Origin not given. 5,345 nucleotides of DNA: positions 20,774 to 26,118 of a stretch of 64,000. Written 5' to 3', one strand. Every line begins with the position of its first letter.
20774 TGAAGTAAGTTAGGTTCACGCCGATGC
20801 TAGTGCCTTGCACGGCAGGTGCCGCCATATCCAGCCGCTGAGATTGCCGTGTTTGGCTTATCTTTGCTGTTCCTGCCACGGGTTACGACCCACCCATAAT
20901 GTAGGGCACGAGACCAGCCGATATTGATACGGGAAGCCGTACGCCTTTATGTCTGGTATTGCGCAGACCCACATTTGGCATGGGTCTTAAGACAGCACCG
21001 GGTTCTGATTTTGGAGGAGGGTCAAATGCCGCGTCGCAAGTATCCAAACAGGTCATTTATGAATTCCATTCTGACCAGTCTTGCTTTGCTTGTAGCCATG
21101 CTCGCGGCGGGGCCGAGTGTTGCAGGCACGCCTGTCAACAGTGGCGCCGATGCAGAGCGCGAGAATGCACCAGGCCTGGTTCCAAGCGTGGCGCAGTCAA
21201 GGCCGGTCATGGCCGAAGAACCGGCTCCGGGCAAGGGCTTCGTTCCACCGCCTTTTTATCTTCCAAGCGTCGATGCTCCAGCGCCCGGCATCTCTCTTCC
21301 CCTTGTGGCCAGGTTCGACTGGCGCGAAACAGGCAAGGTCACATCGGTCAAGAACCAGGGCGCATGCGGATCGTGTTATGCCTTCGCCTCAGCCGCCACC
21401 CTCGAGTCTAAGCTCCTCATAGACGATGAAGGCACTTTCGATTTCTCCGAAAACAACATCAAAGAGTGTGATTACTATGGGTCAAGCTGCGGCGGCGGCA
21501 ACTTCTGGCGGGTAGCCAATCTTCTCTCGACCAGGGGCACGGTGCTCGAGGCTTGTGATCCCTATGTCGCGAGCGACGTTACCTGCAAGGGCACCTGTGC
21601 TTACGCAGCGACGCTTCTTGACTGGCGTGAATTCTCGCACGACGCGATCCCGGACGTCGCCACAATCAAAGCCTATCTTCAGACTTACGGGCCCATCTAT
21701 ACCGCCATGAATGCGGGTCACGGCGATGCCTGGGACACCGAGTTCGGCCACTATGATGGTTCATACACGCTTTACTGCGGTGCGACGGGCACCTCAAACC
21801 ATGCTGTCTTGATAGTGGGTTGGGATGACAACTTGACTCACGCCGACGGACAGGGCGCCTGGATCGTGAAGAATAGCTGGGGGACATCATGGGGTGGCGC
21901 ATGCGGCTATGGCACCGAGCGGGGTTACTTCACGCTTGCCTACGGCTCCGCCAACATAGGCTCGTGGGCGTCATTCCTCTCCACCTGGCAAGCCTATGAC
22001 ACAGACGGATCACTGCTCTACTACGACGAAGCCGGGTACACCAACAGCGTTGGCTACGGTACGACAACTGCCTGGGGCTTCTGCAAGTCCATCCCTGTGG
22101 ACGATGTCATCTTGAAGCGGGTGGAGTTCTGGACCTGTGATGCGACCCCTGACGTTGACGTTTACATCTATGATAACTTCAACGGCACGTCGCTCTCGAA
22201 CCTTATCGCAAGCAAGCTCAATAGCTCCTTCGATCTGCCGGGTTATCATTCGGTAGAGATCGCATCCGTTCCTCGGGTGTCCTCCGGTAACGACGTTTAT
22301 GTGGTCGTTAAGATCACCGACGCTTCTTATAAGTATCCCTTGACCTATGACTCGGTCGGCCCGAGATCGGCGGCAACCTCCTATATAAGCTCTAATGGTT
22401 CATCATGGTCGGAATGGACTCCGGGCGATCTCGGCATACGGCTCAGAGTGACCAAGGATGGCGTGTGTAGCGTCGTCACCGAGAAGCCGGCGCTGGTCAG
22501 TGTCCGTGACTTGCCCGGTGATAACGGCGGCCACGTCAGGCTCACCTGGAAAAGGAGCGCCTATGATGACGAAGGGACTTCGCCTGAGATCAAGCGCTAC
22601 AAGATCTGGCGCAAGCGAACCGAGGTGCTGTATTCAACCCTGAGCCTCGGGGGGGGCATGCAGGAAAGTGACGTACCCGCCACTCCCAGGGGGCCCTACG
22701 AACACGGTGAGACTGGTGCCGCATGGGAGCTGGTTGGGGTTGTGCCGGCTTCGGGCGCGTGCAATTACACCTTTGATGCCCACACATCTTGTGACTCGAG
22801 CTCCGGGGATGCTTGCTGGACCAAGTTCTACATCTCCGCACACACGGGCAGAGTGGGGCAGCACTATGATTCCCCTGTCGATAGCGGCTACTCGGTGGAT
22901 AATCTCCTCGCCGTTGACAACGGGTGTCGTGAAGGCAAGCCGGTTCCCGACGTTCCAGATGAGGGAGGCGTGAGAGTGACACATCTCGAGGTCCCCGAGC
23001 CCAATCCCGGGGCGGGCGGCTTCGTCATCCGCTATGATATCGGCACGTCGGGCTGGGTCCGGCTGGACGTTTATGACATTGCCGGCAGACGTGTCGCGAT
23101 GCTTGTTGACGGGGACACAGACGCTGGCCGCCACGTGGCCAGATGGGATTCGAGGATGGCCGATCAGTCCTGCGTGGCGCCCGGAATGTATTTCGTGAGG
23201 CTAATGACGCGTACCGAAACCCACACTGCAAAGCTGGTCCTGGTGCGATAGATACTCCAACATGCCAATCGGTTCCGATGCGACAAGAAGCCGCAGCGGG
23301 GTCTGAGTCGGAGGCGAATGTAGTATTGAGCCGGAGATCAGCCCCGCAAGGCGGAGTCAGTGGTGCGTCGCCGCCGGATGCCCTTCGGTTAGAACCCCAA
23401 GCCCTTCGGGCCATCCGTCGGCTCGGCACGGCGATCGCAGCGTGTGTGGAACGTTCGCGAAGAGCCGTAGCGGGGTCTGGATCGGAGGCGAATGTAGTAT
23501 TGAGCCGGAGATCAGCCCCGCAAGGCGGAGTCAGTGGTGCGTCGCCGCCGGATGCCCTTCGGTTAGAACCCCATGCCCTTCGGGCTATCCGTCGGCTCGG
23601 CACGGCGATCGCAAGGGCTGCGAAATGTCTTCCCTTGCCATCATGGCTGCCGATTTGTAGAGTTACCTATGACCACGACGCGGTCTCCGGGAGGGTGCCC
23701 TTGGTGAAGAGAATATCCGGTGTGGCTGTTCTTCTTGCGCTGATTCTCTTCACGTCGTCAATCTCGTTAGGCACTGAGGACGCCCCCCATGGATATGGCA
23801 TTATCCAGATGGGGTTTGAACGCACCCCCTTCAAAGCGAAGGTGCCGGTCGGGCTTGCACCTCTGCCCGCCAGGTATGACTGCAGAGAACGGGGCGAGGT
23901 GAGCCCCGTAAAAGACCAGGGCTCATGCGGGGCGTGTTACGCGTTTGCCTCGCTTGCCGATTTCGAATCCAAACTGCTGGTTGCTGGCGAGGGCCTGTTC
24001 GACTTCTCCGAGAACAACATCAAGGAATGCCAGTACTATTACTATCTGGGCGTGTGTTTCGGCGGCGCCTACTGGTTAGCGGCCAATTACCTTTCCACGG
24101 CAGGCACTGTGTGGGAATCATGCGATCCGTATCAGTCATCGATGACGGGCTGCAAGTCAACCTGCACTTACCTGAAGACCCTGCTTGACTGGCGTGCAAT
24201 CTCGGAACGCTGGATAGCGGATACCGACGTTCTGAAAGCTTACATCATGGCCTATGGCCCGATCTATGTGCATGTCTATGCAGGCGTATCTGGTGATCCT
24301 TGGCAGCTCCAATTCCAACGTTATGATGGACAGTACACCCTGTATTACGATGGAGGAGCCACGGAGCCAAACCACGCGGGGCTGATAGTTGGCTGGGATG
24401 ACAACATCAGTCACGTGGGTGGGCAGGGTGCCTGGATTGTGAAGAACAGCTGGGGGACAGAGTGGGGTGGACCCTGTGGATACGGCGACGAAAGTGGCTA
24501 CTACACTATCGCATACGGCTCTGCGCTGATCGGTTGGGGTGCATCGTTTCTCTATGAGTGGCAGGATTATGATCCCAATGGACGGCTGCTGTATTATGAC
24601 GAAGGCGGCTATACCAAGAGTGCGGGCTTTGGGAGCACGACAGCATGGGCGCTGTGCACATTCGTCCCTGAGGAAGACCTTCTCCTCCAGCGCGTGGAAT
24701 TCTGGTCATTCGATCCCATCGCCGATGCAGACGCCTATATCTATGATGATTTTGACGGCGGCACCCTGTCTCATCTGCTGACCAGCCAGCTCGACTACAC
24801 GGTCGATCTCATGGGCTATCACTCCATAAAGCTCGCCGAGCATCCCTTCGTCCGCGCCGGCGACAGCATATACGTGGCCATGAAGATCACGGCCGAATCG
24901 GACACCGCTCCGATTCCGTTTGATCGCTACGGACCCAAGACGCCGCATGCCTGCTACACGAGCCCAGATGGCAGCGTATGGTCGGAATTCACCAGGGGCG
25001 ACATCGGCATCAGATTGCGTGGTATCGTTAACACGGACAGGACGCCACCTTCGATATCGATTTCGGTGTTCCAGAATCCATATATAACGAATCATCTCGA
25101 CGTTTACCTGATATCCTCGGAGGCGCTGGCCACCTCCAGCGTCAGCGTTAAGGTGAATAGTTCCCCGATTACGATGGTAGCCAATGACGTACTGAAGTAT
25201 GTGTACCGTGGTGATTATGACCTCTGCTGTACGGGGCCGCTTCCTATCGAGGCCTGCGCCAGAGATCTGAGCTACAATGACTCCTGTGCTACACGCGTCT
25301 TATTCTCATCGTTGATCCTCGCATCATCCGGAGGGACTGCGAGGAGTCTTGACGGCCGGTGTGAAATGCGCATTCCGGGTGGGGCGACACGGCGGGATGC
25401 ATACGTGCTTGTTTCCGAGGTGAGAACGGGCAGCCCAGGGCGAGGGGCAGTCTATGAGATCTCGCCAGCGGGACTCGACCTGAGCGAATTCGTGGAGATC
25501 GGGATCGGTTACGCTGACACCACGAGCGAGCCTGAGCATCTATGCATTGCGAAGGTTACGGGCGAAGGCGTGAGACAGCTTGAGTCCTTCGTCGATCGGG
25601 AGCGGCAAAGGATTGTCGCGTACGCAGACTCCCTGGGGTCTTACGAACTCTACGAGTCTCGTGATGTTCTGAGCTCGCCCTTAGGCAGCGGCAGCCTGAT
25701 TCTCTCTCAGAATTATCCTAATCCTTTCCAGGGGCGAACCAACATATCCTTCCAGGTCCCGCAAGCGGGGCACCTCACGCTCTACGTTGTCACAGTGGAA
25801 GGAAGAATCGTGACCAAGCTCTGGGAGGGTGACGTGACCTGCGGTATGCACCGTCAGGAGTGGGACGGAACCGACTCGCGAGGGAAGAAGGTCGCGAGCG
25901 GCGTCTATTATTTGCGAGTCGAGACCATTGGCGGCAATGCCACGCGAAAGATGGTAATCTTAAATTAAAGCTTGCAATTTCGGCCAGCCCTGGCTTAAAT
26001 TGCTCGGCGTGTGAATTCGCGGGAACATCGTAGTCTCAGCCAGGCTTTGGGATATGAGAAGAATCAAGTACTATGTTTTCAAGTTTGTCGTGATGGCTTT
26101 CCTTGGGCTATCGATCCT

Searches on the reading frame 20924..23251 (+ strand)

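Call 49: search_protein_families(library=pfam, proteins=[window:20924-23251:+], max_evalue=0.00001)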
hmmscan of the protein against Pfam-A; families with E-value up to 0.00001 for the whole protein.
window:20924-23251:+ (775 aa): 2 families
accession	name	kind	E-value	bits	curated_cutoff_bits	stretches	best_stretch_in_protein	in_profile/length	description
PF00112.29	Peptidase_C1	-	4.8e-38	131.9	20.7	1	129-341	3-205/220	Papain family cysteine protease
PF18560.7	Lectin_like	-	3.2e-14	53.8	27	1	366-497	3-141/156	Lectin like domain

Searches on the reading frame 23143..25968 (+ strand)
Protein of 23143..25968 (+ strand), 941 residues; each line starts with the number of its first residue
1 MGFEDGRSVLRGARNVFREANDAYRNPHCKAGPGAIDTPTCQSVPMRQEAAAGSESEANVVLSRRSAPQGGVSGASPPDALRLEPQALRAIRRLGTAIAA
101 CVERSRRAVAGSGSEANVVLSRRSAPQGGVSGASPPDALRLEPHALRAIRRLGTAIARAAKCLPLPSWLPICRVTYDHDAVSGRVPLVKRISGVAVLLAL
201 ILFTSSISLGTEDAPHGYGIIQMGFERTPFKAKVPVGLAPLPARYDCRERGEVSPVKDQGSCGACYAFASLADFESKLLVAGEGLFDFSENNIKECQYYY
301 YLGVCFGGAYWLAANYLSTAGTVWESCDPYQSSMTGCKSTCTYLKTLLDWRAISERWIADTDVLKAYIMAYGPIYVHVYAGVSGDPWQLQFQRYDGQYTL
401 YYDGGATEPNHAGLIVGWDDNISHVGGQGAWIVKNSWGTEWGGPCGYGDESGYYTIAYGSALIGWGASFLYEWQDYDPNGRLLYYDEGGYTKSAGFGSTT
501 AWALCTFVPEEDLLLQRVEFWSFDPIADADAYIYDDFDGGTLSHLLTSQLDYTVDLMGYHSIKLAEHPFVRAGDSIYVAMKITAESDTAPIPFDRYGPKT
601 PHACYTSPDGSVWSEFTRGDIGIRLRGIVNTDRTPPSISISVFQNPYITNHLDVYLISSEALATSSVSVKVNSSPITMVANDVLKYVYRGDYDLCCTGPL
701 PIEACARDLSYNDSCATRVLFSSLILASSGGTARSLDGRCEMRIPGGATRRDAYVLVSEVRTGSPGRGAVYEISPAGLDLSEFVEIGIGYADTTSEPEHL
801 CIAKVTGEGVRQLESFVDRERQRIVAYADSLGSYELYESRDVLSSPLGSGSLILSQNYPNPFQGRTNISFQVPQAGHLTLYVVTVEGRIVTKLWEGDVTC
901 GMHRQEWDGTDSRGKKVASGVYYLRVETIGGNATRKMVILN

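Call 49: search_protein_families(library=pfam, proteins=[window:23143-25968:+], max_evalue=0.00001)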
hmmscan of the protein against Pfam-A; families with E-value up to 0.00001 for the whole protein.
window:23143-25968:+ (941 aa): 3 families
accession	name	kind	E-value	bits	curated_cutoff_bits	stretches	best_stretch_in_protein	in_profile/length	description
PF00112.29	Peptidase_C1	-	4.5e-31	109.1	20.7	1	241-447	1-199/220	Papain family cysteine protease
PF18560.7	Lectin_like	-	1.5e-10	42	27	1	484-595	3-114/156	Lectin like domain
PF13860.13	FlgD_ig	-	7.9e-07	29.4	27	1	862-928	6-75/79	FlgD Ig-like domain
